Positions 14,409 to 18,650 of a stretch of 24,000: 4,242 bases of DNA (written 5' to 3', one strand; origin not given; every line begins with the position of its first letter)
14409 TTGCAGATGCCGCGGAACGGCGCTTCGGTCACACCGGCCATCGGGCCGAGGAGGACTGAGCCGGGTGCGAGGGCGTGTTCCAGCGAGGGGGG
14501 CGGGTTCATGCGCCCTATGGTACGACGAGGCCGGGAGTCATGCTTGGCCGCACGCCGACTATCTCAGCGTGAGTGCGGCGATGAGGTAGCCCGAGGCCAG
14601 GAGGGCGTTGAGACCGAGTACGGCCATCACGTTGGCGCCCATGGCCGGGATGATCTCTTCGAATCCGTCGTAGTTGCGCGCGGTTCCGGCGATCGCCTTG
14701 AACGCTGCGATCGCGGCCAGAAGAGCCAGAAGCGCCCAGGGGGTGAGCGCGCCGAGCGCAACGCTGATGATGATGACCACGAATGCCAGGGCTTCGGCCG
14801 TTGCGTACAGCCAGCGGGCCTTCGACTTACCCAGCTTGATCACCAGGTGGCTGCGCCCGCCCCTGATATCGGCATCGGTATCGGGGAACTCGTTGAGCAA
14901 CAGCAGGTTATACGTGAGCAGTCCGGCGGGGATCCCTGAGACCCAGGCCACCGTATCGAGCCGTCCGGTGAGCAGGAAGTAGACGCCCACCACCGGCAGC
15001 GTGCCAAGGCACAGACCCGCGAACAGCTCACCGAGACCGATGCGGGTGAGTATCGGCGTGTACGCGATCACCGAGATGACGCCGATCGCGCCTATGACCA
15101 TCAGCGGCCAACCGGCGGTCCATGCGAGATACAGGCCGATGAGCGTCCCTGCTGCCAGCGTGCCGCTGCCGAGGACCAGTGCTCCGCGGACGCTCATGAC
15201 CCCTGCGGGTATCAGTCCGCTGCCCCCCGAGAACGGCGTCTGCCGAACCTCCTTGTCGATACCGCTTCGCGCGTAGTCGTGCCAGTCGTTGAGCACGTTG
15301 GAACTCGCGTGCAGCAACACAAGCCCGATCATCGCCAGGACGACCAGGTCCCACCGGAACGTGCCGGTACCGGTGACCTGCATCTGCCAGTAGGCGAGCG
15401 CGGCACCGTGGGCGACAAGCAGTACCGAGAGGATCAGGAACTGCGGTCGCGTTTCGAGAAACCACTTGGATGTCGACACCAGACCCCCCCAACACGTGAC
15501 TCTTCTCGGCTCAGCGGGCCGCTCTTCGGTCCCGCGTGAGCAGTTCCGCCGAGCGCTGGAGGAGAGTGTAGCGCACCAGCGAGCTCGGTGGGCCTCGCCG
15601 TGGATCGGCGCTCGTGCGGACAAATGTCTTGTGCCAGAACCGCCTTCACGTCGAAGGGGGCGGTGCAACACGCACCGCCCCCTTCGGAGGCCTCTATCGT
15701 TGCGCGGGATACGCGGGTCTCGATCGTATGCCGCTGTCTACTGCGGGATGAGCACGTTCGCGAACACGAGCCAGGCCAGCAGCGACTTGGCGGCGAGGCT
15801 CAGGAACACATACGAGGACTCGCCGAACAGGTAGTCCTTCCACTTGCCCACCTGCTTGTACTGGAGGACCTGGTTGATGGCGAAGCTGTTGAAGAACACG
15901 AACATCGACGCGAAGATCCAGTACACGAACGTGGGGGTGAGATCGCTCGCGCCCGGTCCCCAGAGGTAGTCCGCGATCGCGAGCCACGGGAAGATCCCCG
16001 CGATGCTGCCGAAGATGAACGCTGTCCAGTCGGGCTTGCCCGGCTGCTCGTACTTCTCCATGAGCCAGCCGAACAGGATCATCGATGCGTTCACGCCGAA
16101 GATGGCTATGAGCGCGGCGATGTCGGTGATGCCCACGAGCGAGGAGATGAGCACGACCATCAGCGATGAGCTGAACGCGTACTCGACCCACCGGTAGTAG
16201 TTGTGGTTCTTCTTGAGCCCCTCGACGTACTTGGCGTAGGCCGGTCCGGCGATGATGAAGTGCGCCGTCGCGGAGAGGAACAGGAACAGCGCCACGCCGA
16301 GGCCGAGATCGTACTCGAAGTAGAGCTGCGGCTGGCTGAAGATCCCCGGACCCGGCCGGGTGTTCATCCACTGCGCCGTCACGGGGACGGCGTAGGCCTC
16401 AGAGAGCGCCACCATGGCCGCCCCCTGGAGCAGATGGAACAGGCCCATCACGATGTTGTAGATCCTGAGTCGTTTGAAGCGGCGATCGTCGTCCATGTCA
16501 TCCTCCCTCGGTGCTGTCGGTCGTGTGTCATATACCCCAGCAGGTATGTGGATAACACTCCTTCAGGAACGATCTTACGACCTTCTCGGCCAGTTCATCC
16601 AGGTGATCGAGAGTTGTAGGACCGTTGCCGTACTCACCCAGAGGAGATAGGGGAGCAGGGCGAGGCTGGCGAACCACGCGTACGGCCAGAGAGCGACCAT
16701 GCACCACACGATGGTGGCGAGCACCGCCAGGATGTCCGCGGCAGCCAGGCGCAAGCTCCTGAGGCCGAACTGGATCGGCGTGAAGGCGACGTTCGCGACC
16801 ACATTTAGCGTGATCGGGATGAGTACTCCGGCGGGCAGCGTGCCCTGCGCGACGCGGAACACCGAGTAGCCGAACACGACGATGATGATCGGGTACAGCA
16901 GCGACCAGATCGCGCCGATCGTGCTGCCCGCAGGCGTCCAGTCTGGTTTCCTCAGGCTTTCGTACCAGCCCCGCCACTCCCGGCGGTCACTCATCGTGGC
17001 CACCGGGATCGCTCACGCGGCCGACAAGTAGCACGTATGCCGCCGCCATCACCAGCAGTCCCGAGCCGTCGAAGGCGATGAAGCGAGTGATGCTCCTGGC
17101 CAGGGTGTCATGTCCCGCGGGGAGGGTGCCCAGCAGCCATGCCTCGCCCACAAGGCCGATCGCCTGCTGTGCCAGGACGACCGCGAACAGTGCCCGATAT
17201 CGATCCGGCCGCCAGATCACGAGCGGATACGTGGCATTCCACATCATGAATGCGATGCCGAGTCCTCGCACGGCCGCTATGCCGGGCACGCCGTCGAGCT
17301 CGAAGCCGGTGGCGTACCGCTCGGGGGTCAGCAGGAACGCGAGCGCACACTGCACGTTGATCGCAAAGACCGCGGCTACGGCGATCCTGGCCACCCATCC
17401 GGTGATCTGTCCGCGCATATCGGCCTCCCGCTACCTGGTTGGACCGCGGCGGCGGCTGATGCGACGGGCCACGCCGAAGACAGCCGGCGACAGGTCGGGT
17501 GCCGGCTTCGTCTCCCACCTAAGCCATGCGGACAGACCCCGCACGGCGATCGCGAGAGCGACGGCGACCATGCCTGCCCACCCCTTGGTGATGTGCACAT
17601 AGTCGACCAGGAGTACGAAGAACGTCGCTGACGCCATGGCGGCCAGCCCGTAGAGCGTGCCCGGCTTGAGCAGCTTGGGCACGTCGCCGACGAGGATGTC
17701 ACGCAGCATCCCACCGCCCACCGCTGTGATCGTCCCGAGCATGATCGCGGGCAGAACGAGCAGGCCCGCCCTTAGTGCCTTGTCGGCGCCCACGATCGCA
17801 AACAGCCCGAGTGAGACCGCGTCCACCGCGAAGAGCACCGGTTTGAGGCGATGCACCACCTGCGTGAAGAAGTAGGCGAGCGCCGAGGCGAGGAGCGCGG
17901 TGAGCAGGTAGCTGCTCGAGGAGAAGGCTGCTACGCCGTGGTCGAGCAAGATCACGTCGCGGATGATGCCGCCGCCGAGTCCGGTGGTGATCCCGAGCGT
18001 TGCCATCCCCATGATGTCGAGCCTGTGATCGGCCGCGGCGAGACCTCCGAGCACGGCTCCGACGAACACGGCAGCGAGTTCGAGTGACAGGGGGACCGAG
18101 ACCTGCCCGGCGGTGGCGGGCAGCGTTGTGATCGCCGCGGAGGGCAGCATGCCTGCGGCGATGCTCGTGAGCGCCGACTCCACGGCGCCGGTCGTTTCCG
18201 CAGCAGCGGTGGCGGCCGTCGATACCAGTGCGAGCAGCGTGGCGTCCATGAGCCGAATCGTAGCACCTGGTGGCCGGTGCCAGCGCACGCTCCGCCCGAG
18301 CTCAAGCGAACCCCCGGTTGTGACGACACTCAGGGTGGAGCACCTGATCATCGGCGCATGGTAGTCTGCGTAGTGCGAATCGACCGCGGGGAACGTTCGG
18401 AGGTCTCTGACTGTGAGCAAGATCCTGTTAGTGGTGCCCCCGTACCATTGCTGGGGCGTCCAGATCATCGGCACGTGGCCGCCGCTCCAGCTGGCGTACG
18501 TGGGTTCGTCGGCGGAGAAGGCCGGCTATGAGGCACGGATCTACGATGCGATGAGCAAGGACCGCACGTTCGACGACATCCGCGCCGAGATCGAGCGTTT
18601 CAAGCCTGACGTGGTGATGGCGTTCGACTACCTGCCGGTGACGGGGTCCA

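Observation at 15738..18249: An intact heliorhodopsin ends a same-strand cluster of a TRIC-like channel, a 4-TM protein and a TspO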

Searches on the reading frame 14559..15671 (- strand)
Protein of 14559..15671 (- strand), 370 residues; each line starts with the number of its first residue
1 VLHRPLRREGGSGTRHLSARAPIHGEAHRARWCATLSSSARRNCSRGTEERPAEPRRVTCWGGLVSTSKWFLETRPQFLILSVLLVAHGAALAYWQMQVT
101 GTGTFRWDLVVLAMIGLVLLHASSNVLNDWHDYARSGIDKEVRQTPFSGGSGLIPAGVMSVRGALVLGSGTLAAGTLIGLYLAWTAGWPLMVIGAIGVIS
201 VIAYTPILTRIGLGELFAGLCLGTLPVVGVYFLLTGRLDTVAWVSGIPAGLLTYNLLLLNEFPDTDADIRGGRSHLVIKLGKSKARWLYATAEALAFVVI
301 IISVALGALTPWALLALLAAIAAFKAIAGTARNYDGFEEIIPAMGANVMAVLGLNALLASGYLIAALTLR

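Call 3: search_protein_families(library=pfam, proteins=[window:14559-15671:-], max_evalue=0.01)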
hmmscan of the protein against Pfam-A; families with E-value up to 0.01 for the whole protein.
window:14559-15671:- (370 aa): 1 family
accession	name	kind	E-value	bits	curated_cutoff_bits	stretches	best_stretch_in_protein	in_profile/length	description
PF01040.23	UbiA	-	5.6e-33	114.7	34.2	1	93-327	5-229/250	UbiA prenyltransferase family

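Call 5: search_protein_families(library=ncbifam, proteins=[window:14559-15671:-], max_evalue=0.001)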
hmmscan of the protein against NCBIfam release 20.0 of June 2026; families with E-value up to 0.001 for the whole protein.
window:14559-15671:- (370 aa): 13 families
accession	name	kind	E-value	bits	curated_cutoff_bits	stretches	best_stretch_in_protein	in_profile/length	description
NF004749.0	PRK06080.1-1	equivalog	9.3e-36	123.5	277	1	68-367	20-310/311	1,4-dihydroxy-2-naphthoate polyprenyltransferase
NF004751.0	PRK06080.1-3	equivalog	2.7e-33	115.8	264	1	66-363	9-294/296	1,4-dihydroxy-2-naphthoate polyprenyltransferase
NF009926.0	PRK13387.1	equivalog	1.8e-26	93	316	1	99-366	30-315/317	1,4-dihydroxy-2-naphthoate polyprenyltransferase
TIGR00751.1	menA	equivalog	1.3e-25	90.4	102.15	1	75-360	1-283/284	1,4-dihydroxy-2-naphthoate octaprenyltransferase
NF004750.0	PRK06080.1-2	equivalog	8.7e-25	87.7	346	1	67-363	6-299/301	1,4-dihydroxy-2-naphthoate polyprenyltransferase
NF004617.0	PRK05951.1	equivalog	2.5e-22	79.4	239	1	64-359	11-296/306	prenyltransferase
NF004752.0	PRK06080.1-4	subfamily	4.2e-20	72.6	289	1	104-326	35-262/300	1,4-dihydroxy-2-naphthoate polyprenyltransferase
NF004753.0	PRK06080.1-5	equivalog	3.7e-17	62.5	555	1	69-367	13-308/312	1,4-dihydroxy-2-naphthoate polyprenyltransferase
NF004754.0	PRK06080.1-6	equivalog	7.2e-16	58.4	522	1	67-364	9-303/308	1,4-dihydroxy-2-naphthoate polyprenyltransferase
TIGR02235.1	menA_cyano-plnt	equivalog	5.3e-14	52.2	225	1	76-341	8-262/285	2-carboxy-1,4-naphthoquinone phytyltransferase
TIGR01473.1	cyoE_ctaB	equivalog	6.3e-08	32.7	210.3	1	74-244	7-162/281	heme o synthase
NF003348.0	PRK04375.1-1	equivalog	3.9e-05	23.2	285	1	100-244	29-164/292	heme o synthase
NF009523.0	PRK12884.1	equivalog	5.3e-05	22.5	269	1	92-324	21-239/279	prenyltransferase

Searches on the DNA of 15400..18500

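Call 88: search_rna_families(source=window, start=15400, end=18500, threshold=evalue, max_evalue=1)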
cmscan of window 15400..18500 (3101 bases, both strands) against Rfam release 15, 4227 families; matches with E-value up to 1: 0.
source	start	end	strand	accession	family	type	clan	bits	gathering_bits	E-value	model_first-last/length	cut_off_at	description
